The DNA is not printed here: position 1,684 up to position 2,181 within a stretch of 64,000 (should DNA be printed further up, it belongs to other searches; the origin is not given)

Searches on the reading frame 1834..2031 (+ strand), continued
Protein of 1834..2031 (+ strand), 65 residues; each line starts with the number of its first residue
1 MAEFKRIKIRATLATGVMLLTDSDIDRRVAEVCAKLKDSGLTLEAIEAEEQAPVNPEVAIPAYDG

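Call 65: search_protein_families(library=ncbifam, proteins=[L027:10203-11768:-, L027:11803-12645:-, L001:7242-8075:-, L001:8585-9661:-, L027:8973-9743:-, L027:14235-14795:-, L027:15909-17498:+], max_evalue=0.00001)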
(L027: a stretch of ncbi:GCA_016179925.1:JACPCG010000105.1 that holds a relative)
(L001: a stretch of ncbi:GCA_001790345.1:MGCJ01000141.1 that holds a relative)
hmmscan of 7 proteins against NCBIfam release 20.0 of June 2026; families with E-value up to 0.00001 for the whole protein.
L027:10203-11768:- (521 aa): 12 families
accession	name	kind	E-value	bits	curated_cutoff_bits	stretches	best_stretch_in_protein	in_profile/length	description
TIGR04337.1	AmmeMemoSam_rS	hypoth_equivalog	6.6e-75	252.1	220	2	267-521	82-333/349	AmmeMemoRadiSam system radical SAM enzyme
NF048010.1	SfplDhtActHpsHDes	equivalog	5.5e-13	48.4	430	1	310-434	136-263/298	(2S)-3-sulfopropanediol dehydratase activating enzyme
NF033719.1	ind_deCO2_activ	equivalog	5.8e-12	45.5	425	1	263-421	87-246/302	indoleacetate decarboxylase activase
TIGR02494.1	PFLE_PFLC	subfamily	6.7e-12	45.3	174.35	1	313-421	131-240/293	glycyl-radical enzyme activating protein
TIGR04041.1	activase_YjjW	hypoth_equivalog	6.8e-12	45.4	250.2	1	312-436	115-240/276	YjjW family glycine radical enzyme activase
TIGR02493.1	PFLA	equivalog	8.3e-12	45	231.75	1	311-422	71-185/235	pyruvate formate-lyase-activating protein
TIGR04003.1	rSAM_BssD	equivalog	2.4e-10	40.1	496.45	1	314-423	136-247/314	[benzylsuccinate synthase]-activating enzyme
TIGR04395.1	cutC_activ_rSAM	equivalog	1.3e-09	37.8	360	1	311-422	135-247/309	choline TMA-lyase-activating enzyme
NF033717.2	HPDL_rSAM_activ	equivalog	1e-06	28.3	420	0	266-421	91-249/311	4-hydroxyphenylacetate decarboxylase activase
NF048008.1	SfplDhtActHpfHKleb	equivalog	1.8e-06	27.5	500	0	309-420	130-242/308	(2S)-3-sulfopropanediol dehydratase activating enzyme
NF043069.1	T4HPD_activ_SAM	equivalog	3.3e-06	26.7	425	0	314-423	132-242/299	trans-4-hydroxy-L-proline dehydratase activase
NF008356.0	PRK11145.1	equivalog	7.1e-06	25.5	375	0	310-422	75-190/246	pyruvate formate lyase 1-activating protein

L027:11803-12645:- (280 aa): 2 families
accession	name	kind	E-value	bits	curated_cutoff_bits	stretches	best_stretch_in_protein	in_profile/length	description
TIGR04336.1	AmmeMemoSam_B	hypoth_equivalog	7.7e-70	235.2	26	1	5-275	1-270/270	AmmeMemoRadiSam system protein B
NF001987.0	PRK00782.1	equivalog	1.8e-53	181.5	295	1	5-276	3-266/267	MEMO1 family protein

L001:7242-8075:- (277 aa): 2 families
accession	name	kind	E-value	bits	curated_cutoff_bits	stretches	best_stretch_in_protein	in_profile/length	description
TIGR04336.1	AmmeMemoSam_B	hypoth_equivalog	1.1e-70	238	26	1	4-273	1-269/270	AmmeMemoRadiSam system protein B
NF001987.0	PRK00782.1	equivalog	2.5e-56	190.9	295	1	4-275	3-266/267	MEMO1 family protein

L001:8585-9661:- (358 aa): 15 families
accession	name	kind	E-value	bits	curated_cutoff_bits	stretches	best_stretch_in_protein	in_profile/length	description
TIGR02072.1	BioC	equivalog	6.3e-10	39.3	184.95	1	174-273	36-131/244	malonyl-ACP O-methyltransferase BioC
TIGR01983.1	UbiG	equivalog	4.6e-09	35.9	102.95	1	172-274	49-151/228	bifunctional 2-polyprenyl-6-hydroxyphenol methylase/3-demethylubiquinol 3-O-methyltransferase UbiG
NF045667.1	MTase_DVU1556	equivalog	5.1e-09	35.9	155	1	170-274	20-119/213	DVU_1556 family methyltransferase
NF041537.1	ArsM_AhpD_UU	exception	1.2e-07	30.9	510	1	170-284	74-190/345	arsenite methyltransferase/AhpD domain selenoprotein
NF010703.0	PRK14103.1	equivalog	1.4e-07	31.2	320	1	173-270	30-120/256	trans-aconitate 2-methyltransferase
TIGR02021.1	BchM-ChlM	equivalog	1.8e-07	30.8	158.9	1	166-279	48-159/218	magnesium protoporphyrin IX methyltransferase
TIGR01934.1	MenG_MenH_UbiE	subfamily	3.7e-07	29.7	158.35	1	172-279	39-146/223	ubiquinone/menaquinone biosynthesis methyltransferase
NF002463.0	PRK01683.1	equivalog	6.6e-07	29.2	297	1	175-274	34-128/258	trans-aconitate 2-methyltransferase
NF041536.1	ArsM_DUF2284_UU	exception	9.2e-07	27.5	575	1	170-287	74-193/459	arsenite methyltransferase/DUF2284 domain selenoprotein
NF043040.1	corrin_prot_MT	hypoth_equivalog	9.4e-07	28.5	180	1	168-275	36-148/216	corrinoid protein-associated methyltransferase CpaM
NF002910.0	PRK03522.2-3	equivalog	2.3e-06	26.9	558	1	173-237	235-299/383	23S rRNA (uracil(747)-C(5))-methyltransferase RlmC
TIGR03534.1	RF_mod_PrmC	equivalog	3.4e-06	26.7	199.1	1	173-244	89-161/253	peptide chain release factor N(5)-glutamine methyltransferase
NF001244.0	PRK00216.1-5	equivalog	4.4e-06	26.1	216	1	175-276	51-155/236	bifunctional demethylmenaquinone methyltransferase/2-methoxy-6-polyprenyl-1,4-benzoquinol methylase UbiE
NF011650.0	PRK15068.1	equivalog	7.4e-06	25.1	209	0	173-271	123-222/324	tRNA 5-methoxyuridine(34)/uridine 5-oxyacetic acid(34) synthase CmoB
NF047649.1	MTase_UXPK_star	exception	7.6e-06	25.1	460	0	170-274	75-181/283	methyltransferase/UXPK-star double selenoprotein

L027:8973-9743:- (256 aa): 2 families
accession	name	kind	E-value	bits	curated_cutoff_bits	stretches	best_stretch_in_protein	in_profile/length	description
NF000499.2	Erm23S_rRNA_broad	equivalog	4.2e-07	29.6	212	1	43-116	23-94/244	23S ribosomal RNA methyltransferase Erm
TIGR01444.1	fkbM_fam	subfamily_domain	1.6e-06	28.6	37.7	1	47-101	2-58/143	FkbM family methyltransferase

L027:14235-14795:- (186 aa): 0 families

L027:15909-17498:+ (529 aa): 3 families
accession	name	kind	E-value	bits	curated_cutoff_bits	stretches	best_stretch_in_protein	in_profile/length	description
NF050001.1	restrict_BbrUII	equivalog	1.1e-07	30.8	550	1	26-69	23-65/659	BbrUII/HgiDII family restriction enzyme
TIGR00585.2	mutl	equivalog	1.3e-06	27.7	180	1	27-72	24-70/555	DNA mismatch repair endonuclease MutL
NF047352.1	P_loop_sacsin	domain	5.9e-06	26.7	50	1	26-99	2-74/80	sacsin N-terminal ATP-binding-like domain-containing protein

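Call 68: find_encoding_contigs(protein=P0027, flank=10000, max_places=2)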
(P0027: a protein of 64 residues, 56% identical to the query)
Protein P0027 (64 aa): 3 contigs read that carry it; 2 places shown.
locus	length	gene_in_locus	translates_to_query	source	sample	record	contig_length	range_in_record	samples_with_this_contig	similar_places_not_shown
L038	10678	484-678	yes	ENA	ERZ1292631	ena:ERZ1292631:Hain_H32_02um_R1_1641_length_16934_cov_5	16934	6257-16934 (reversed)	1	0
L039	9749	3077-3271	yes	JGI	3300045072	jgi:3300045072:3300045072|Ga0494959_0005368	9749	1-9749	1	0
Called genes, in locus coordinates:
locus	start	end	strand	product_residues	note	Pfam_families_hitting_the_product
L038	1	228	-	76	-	?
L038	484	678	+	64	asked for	-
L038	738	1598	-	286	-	PF01875:Memo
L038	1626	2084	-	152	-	PF01575:MaoC_dehydratas, PF13452:FAS1_DH_region (weak)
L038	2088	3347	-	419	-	PF01663:Phosphodiest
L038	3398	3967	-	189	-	PF01590:GAF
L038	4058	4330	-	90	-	-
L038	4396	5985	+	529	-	PF02518:HATPase_c, PF13589:HATPase_c_3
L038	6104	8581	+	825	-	PF00176:SNF2-rel_dom, PF04851:ResIII, PF00271:Helicase_C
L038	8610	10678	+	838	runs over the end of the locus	PF22548:AEP-TOTE, PF00270:DEAD (weak), PF04851:ResIII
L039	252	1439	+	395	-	PF00890:FAD_binding_2 (faint), PF01266:DAO, PF13450:NAD_binding_8 (weak)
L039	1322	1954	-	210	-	PF22790:YkoP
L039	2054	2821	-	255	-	PF08241:Methyltransf_11, PF08242:Methyltransf_12 (weak), PF13649:Methyltransf_25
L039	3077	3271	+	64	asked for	-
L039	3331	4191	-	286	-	PF01875:Memo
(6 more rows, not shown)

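Call 69: find_encoding_contigs(protein=P0053, flank=10000, max_places=2)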
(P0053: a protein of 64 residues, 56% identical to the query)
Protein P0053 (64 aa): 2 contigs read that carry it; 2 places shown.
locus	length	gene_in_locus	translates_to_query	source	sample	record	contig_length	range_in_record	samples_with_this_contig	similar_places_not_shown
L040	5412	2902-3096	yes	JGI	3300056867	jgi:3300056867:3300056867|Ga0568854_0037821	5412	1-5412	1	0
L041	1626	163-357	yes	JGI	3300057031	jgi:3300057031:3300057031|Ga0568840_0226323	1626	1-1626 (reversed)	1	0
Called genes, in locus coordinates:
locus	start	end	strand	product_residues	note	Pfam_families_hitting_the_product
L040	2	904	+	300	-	?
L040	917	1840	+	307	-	PF03631:Virul_fac_BrkB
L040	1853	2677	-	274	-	PF08241:Methyltransf_11 (weak), PF08242:Methyltransf_12 (weak), PF13649:Methyltransf_25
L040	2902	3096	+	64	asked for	-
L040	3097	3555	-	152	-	PF01575:MaoC_dehydratas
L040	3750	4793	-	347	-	-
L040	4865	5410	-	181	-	?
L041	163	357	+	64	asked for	-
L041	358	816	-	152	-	PF01575:MaoC_dehydratas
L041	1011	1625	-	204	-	?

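Call 70: find_encoding_contigs(protein=P0056, flank=10000, max_places=2)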
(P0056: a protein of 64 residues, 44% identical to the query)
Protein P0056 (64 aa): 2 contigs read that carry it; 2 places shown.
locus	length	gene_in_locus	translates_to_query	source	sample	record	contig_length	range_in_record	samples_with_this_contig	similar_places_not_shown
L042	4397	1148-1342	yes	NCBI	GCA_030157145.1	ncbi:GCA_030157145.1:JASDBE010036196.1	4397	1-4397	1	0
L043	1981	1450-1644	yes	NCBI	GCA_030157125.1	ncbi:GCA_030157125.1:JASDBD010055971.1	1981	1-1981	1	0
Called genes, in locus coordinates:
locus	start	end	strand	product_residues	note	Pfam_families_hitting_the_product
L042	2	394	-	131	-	?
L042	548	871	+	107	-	-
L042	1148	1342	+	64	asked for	-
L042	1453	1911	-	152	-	PF01575:MaoC_dehydratas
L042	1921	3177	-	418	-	PF01663:Phosphodiest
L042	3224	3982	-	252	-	PF00106:adh_short, PF08659:KR, PF13561:adh_short_C2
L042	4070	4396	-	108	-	?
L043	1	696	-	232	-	?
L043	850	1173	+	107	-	-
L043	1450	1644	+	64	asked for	-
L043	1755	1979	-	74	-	?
